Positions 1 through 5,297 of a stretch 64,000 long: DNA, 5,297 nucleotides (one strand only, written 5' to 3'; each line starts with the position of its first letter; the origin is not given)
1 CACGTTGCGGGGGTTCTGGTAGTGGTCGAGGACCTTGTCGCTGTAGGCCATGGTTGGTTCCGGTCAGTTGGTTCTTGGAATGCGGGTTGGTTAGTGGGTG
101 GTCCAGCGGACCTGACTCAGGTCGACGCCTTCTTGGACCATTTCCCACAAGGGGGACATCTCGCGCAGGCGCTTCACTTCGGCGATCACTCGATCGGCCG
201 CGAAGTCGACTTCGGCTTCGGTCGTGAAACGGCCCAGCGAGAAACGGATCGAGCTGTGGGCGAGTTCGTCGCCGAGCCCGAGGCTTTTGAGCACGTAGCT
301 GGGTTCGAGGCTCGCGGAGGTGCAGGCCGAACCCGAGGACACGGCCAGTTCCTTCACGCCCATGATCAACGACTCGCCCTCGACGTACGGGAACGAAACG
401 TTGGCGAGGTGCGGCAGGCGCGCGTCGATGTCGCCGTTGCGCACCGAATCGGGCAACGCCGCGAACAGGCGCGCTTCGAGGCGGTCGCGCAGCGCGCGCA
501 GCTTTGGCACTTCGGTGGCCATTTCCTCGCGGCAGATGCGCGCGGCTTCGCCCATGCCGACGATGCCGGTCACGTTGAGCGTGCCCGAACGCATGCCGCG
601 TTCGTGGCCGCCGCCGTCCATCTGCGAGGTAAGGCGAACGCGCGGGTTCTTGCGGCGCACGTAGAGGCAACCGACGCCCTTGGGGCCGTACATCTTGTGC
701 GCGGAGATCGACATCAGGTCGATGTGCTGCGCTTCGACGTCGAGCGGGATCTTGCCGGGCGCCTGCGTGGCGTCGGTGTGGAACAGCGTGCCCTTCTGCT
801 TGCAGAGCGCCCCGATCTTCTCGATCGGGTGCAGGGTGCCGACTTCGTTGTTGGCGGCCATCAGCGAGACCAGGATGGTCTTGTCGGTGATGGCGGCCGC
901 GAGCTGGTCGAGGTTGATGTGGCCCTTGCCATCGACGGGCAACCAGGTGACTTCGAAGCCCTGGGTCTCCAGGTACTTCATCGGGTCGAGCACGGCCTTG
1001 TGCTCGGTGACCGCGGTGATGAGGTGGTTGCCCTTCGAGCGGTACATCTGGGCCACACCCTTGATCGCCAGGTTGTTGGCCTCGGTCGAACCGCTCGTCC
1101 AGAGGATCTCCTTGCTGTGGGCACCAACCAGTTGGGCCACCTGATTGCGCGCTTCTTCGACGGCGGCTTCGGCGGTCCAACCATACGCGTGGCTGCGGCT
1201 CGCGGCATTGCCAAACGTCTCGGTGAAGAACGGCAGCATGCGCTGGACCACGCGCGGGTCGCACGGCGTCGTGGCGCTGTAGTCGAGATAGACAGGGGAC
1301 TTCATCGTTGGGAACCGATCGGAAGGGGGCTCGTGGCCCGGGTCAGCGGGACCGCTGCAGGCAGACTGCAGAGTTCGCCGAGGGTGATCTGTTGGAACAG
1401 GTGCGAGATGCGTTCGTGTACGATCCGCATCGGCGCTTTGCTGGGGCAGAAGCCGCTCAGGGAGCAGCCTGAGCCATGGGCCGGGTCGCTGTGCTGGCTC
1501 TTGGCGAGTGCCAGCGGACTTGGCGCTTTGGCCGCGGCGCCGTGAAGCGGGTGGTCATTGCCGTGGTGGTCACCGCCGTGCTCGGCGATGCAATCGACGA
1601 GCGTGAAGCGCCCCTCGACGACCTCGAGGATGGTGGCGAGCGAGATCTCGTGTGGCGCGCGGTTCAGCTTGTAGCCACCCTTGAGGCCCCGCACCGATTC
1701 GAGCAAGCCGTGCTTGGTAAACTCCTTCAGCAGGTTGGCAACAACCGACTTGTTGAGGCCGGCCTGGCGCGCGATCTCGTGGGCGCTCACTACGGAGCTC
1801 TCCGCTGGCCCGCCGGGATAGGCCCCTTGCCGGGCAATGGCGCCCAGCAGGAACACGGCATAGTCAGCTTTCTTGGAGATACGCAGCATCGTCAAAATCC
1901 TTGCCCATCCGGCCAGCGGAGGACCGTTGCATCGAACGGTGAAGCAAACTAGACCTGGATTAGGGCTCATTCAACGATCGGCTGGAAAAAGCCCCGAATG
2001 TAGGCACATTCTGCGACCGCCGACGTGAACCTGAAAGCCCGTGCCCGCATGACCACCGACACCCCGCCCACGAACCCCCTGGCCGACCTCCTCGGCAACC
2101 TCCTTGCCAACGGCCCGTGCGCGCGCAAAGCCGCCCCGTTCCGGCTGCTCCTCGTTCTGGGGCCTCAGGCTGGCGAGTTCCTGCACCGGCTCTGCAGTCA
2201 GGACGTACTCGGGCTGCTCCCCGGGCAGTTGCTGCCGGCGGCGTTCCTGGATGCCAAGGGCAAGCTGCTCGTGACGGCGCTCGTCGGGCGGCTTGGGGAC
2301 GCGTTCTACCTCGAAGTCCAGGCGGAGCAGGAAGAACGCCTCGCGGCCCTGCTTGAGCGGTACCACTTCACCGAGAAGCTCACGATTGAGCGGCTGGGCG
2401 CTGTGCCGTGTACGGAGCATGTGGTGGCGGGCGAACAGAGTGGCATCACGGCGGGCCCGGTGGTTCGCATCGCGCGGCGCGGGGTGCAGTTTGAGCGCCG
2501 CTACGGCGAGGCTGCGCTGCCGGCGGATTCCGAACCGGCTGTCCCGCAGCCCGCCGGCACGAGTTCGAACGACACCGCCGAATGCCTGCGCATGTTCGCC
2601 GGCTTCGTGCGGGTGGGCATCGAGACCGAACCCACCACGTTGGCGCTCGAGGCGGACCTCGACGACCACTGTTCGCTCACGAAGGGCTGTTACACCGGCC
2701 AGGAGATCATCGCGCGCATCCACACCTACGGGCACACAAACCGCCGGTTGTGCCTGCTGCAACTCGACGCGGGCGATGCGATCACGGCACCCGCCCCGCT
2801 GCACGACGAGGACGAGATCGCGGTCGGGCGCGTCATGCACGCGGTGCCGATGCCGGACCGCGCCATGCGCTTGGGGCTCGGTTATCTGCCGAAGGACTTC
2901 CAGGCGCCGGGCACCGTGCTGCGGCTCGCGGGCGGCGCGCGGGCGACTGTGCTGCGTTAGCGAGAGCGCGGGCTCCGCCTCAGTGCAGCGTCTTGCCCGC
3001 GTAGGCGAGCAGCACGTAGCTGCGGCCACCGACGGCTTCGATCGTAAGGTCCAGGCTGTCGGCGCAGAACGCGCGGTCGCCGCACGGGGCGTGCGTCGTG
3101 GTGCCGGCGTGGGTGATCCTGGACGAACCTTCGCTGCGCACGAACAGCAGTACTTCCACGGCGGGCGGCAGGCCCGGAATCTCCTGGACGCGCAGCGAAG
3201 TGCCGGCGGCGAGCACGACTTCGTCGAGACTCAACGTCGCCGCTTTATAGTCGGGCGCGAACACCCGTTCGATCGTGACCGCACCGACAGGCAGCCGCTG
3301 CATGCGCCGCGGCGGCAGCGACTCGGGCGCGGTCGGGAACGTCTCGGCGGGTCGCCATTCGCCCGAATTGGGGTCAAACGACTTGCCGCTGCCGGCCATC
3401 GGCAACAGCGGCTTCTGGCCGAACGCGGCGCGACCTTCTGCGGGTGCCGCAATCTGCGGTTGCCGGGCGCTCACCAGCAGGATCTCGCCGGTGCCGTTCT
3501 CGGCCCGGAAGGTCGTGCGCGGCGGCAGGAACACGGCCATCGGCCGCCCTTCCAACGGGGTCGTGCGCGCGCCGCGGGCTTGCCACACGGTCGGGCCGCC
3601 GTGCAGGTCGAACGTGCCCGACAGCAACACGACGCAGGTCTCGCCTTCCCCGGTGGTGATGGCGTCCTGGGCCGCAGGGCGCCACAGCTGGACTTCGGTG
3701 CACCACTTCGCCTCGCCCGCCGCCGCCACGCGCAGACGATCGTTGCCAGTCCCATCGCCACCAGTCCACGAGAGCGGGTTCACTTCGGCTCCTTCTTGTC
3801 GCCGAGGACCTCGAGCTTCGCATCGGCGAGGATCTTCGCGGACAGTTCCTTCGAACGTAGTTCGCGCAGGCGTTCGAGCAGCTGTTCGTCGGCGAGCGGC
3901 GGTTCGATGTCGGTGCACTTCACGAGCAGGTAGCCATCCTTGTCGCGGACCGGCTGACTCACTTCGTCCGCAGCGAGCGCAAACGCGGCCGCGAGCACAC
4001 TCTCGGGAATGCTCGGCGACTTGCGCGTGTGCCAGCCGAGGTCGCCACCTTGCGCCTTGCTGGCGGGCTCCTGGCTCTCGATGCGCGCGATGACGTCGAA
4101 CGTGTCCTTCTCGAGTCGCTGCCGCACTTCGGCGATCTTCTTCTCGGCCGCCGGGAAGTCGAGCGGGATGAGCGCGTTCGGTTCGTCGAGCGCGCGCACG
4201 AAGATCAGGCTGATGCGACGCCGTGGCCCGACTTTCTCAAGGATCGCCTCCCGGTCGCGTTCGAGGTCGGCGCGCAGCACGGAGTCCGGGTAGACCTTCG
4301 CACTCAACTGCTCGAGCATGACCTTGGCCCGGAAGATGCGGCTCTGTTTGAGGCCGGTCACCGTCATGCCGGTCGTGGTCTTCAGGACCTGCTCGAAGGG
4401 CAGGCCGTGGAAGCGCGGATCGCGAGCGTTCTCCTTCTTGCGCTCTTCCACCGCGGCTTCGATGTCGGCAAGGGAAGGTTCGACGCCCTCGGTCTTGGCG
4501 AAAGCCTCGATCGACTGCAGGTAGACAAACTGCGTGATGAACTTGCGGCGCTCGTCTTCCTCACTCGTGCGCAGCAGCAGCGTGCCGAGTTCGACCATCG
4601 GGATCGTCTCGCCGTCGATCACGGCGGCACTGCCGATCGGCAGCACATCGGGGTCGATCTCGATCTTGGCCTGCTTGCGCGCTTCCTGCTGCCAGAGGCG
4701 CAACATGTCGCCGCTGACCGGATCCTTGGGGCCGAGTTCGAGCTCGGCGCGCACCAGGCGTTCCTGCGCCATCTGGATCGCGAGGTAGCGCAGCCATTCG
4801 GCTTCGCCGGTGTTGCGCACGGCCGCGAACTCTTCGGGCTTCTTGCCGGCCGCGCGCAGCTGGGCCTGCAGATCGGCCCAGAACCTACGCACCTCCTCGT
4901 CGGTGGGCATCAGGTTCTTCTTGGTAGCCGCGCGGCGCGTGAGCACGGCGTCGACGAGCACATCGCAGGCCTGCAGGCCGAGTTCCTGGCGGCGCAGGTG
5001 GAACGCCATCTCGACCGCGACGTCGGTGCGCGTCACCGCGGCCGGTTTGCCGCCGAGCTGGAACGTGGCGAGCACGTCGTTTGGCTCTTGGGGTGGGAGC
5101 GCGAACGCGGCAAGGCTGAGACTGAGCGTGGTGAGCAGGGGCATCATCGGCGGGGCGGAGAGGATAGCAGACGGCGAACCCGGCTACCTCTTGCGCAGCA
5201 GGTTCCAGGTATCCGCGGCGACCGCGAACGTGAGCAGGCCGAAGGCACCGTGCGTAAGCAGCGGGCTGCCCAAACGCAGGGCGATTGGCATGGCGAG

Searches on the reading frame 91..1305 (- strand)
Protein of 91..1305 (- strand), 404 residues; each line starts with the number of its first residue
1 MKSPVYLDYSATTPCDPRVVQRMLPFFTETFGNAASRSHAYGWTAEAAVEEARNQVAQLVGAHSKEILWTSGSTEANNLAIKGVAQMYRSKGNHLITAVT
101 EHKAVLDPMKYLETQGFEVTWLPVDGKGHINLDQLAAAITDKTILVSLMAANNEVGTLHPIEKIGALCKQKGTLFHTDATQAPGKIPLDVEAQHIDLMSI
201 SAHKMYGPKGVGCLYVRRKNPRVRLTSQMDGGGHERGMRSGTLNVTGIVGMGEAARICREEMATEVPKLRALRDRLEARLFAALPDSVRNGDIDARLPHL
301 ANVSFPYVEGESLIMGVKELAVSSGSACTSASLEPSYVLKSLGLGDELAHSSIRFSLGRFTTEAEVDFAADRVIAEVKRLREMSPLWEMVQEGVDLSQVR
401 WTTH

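Call 64: search_protein_families(library=pfam, proteins=[window:91-1305:-], max_evalue=0.001)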
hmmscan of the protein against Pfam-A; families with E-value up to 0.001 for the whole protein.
window:91-1305:- (404 aa): 4 families
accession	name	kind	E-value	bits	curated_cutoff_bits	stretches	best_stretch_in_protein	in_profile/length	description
PF00266.25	Aminotran_5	-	4.2e-83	279.8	21.5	1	5-367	1-369/371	Aminotransferase class-V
PF01212.27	Beta_elim_lyase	-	9.7e-08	32.1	27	1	47-259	32-252/288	Beta-eliminating lyase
PF01053.26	Cys_Met_Meta_PP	-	0.00096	18.2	27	0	33-186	38-181/381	Cys/Met metabolism PLP-dependent enzyme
PF01041.23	DegT_DnrJ_EryC1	-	0.00099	18.9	19.8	0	50-184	27-151/360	DegT/DnrJ/EryC1/StrS aminotransferase family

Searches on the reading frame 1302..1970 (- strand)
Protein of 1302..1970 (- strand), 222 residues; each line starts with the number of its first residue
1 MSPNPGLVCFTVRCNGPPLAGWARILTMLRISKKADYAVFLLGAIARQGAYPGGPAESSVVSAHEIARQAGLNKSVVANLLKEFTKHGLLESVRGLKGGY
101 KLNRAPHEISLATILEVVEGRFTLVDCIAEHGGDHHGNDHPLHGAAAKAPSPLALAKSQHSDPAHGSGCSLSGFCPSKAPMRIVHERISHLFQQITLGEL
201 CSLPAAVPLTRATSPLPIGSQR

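Call 64: search_protein_families(library=pfam, proteins=[window:1302-1970:-], max_evalue=0.001)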
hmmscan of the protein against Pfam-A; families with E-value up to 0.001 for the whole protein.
window:1302-1970:- (222 aa): 3 families
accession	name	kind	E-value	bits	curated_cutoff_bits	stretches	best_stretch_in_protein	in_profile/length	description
PF02082.26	Rrf2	-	1.9e-22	80.3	30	1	31-144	1-108/132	Iron-dependent Transcriptional regulator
PF09339.16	HTH_IclR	-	3.4e-06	27.2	22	1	61-92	19-50/52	IclR helix-turn-helix domain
PF12802.13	MarR_2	-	0.00024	21.6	27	1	55-93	20-53/61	MarR family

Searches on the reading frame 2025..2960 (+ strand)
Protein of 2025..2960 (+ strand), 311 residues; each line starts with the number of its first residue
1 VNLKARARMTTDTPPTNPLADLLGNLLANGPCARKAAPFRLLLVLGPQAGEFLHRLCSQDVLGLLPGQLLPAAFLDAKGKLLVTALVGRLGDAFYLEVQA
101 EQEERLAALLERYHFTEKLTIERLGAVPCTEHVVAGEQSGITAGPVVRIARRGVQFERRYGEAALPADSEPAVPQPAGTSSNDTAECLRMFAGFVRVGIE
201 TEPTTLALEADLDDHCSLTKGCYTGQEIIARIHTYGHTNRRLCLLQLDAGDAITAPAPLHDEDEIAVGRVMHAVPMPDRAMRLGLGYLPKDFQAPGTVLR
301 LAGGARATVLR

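Call 64: search_protein_families(library=pfam, proteins=[window:2025-2960:+], max_evalue=0.001)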
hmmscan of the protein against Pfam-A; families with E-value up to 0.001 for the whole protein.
window:2025-2960:+ (311 aa): 1 family
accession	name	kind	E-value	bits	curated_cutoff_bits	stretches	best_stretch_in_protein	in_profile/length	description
PF01571.26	GCV_T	-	7.3e-09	35.7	25.6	1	42-121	51-131/255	Aminomethyltransferase folate-binding domain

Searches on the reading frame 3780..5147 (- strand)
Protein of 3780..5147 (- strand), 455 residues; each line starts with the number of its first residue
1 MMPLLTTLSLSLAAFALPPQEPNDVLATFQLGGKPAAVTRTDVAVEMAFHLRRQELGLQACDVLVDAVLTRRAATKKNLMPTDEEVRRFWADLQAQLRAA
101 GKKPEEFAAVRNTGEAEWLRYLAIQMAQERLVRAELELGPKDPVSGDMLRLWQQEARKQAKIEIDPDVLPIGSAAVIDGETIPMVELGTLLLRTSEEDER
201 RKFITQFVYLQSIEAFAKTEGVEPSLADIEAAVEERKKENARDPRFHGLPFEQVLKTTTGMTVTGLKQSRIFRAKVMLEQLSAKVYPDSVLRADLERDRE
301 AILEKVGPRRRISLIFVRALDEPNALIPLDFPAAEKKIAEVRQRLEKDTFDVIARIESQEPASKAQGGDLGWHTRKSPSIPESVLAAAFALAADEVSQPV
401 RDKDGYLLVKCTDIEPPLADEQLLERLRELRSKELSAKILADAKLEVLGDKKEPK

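Call 64: search_protein_families(library=pfam, proteins=[window:3780-5147:-], max_evalue=0.001)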
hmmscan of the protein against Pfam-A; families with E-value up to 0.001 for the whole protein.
window:3780-5147:- (455 aa): 3 families
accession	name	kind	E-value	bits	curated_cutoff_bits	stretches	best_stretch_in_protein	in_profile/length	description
PF00639.27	Rotamase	-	4.9e-14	53.5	21.7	1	333-413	17-97/97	PPIC-type PPIASE domain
PF13145.12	Rotamase_2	-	9.2e-10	39.8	27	1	335-417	33-111/121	PPIC-type PPIASE domain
PF13616.12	Rotamase_3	-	1e-07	32.9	22.5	1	334-413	36-114/116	PPIC-type PPIASE domain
